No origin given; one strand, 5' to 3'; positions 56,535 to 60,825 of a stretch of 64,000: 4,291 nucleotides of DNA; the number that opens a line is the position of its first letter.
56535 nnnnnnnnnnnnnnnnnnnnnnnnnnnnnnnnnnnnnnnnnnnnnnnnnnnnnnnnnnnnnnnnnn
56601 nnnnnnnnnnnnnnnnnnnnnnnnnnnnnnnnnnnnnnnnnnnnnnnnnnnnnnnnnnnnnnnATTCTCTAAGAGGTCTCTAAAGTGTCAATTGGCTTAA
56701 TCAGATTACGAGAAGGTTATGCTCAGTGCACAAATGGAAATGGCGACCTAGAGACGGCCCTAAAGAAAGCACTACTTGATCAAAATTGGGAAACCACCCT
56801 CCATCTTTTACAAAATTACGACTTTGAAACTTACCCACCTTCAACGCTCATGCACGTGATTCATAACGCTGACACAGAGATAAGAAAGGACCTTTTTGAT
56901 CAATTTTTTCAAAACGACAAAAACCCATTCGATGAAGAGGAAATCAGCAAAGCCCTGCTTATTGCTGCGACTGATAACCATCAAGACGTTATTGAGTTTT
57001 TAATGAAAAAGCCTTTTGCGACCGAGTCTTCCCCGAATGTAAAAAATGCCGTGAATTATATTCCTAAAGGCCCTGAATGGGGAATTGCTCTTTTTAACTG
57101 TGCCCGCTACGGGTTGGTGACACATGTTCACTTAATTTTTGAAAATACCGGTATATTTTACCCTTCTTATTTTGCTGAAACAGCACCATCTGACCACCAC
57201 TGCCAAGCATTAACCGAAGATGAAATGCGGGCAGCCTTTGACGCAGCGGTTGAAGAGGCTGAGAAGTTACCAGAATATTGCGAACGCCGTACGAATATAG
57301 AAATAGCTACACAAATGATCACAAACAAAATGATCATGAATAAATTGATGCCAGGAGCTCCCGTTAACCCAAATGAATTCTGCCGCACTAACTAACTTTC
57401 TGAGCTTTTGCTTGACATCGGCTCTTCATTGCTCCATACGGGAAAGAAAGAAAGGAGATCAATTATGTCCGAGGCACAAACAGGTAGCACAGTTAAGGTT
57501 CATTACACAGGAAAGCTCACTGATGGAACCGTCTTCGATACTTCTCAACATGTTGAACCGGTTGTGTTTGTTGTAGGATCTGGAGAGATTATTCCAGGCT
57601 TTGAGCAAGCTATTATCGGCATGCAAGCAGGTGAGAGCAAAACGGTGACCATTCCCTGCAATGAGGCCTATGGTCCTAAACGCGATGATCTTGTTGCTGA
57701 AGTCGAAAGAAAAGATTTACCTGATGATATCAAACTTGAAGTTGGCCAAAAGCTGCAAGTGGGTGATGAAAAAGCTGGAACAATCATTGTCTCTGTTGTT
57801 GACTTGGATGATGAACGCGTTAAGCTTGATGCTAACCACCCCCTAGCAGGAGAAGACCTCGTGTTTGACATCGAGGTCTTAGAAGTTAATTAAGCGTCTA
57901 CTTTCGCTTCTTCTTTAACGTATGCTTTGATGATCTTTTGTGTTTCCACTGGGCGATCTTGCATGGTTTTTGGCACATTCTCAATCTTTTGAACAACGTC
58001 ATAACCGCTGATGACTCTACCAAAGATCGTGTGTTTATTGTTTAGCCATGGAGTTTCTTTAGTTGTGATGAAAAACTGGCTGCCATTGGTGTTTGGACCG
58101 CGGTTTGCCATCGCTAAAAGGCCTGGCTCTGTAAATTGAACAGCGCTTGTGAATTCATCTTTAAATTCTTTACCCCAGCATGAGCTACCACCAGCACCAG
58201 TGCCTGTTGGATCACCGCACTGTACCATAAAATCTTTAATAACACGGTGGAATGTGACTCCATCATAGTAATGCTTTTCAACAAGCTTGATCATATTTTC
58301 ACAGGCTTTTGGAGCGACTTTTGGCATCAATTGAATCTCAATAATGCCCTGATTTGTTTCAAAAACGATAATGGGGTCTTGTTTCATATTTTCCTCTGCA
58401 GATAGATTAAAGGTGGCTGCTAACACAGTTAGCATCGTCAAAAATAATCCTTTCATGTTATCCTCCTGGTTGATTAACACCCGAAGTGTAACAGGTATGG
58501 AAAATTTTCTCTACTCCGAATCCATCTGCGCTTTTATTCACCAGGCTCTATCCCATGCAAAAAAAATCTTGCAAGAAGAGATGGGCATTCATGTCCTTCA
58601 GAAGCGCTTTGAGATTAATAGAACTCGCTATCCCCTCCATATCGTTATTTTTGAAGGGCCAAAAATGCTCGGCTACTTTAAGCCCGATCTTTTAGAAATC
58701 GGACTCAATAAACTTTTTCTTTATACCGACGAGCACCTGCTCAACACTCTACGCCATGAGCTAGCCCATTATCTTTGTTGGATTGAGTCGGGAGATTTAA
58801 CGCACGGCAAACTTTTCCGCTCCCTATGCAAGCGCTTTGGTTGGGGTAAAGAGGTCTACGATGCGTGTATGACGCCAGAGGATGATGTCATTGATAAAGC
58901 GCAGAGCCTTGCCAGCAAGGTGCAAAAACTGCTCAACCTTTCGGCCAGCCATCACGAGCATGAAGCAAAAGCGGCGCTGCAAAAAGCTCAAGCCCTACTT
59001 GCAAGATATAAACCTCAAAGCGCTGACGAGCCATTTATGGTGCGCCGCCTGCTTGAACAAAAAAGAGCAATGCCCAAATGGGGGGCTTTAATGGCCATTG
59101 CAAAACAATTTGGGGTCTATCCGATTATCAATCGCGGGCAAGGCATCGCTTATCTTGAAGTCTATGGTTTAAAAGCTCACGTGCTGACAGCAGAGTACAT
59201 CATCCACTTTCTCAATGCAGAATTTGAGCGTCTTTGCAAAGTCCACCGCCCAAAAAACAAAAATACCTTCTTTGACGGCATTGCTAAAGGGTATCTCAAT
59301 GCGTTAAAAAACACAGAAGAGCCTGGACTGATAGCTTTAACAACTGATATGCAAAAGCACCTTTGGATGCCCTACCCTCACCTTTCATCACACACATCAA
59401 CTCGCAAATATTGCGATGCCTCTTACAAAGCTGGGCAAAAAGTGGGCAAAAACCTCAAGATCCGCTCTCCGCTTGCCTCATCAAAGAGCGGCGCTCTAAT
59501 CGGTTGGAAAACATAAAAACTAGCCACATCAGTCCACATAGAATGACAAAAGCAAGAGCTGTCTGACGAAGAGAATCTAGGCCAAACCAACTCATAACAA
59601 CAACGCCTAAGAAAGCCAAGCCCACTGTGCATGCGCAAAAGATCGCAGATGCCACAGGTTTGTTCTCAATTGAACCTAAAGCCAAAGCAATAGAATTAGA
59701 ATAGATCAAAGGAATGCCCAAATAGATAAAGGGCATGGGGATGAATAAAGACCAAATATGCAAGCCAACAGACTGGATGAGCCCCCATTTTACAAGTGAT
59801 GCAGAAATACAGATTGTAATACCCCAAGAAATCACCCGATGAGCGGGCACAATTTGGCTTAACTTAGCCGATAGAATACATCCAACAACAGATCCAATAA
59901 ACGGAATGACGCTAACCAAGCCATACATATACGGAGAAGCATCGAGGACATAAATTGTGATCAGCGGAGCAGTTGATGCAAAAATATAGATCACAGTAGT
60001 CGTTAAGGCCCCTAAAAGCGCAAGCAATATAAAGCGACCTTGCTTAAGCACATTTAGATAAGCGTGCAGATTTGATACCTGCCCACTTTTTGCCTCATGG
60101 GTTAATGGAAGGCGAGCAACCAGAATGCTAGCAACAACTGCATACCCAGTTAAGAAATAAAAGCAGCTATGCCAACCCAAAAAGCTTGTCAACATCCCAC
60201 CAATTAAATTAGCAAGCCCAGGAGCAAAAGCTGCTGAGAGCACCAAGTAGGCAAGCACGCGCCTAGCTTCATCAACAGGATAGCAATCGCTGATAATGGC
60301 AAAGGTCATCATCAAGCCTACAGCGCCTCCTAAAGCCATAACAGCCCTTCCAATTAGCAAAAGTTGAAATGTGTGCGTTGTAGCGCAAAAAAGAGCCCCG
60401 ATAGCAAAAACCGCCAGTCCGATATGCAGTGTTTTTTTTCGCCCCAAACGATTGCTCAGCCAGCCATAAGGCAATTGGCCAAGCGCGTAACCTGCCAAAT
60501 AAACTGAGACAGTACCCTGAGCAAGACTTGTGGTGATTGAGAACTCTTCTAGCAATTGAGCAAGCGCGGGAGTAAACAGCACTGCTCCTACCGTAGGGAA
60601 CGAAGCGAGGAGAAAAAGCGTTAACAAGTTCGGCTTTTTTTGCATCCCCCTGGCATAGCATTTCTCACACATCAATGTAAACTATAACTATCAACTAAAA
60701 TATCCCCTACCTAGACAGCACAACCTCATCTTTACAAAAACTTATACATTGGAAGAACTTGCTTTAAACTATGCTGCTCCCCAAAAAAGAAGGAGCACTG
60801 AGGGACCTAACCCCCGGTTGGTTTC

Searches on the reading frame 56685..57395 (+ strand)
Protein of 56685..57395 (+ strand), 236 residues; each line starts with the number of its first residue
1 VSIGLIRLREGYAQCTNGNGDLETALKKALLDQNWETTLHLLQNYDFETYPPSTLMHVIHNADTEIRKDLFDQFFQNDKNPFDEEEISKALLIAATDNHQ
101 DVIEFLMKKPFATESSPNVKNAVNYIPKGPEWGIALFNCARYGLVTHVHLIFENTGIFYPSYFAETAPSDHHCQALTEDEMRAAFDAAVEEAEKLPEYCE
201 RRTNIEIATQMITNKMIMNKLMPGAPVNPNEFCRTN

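Call 4: search_protein_families(library=pfam, proteins=[window:56685-57395:+], max_evalue=0.1)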
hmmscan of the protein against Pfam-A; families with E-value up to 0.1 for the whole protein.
window:56685-57395:+ (236 aa): 2 families
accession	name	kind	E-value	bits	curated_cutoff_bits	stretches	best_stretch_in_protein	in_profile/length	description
PF12796.13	Ank_2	-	4.1e-05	24.5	27.3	2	39-109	14-82/90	Ankyrin repeats (3 copies)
PF02492.25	cobW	-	0.048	13.7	20.7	0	149-216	86-153/180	CobW/HypB/UreG, nucleotide-binding domain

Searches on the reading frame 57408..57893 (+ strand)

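Call 12: search_protein_families(library=pfam, proteins=[window:57408-57893:+], max_evalue=0.001)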
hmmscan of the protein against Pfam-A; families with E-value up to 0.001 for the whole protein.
window:57408-57893:+ (161 aa): 1 family
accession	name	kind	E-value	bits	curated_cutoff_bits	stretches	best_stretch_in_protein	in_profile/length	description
PF00254.34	FKBP_C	-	1.6e-24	86.5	21.1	1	22-136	4-74/94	FKBP-type peptidyl-prolyl cis-trans isomerase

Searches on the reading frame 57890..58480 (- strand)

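Call 12: search_protein_families(library=pfam, proteins=[window:57890-58480:-], max_evalue=0.001)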
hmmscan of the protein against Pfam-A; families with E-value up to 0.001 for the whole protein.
window:57890-58480:- (196 aa): 1 family
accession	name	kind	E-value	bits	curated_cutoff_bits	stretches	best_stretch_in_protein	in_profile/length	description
PF00160.26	Pro_isomerase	-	1.4e-53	181.8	21.7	1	38-187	2-158/159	Cyclophilin type peptidyl-prolyl cis-trans isomerase/CLD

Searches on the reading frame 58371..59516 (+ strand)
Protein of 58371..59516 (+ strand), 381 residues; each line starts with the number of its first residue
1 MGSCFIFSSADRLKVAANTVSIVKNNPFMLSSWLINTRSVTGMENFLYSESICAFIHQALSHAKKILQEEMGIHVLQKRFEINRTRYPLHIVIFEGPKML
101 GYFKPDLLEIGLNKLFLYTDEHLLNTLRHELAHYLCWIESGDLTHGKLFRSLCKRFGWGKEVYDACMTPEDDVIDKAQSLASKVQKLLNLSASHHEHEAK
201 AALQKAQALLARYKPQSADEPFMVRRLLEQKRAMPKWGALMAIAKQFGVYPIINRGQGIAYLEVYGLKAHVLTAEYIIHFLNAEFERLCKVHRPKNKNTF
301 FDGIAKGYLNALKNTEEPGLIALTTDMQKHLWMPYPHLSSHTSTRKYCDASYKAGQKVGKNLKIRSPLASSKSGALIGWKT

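Call 12: search_protein_families(library=pfam, proteins=[window:58371-59516:+], max_evalue=0.001)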
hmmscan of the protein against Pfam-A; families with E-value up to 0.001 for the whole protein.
window:58371-59516:+ (381 aa): 3 families
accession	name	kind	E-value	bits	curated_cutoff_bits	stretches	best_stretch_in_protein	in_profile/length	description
PF10979.13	DUF2786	-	9.9e-09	35.5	23.9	1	182-213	4-36/40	Protein of unknown function (DUF2786)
PF23771.1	DUF7168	-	1e-07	32.1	25.5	1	238-318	26-118/140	Domain of unknown function (DUF7168)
PF10263.15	SprT-like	-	1.1e-07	32.2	25.6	1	107-156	43-95/108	SprT-like family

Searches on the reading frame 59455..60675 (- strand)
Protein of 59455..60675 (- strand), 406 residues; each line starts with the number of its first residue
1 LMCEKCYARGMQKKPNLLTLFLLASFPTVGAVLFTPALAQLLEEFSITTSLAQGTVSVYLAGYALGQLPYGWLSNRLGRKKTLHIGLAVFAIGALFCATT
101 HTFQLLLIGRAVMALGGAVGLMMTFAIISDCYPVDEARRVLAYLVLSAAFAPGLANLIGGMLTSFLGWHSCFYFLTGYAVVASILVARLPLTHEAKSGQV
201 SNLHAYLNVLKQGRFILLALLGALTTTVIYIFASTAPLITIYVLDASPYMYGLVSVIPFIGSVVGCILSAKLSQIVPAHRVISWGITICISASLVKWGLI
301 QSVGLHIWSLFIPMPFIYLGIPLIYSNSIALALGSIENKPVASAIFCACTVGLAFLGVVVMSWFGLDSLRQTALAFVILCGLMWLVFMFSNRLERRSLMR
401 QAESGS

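Call 12: search_protein_families(library=pfam, proteins=[window:59455-60675:-], max_evalue=0.001)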
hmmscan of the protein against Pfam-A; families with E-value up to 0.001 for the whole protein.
window:59455-60675:- (406 aa): 2 families
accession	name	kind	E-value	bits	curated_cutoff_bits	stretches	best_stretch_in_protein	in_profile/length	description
PF07690.21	MFS_1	-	3.9e-37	128.4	33.4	1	21-349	2-338/347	Major Facilitator Superfamily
PF00083.30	Sugar_tr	-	2e-10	40.6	22.3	1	48-190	44-192/452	Sugar (and other) transporter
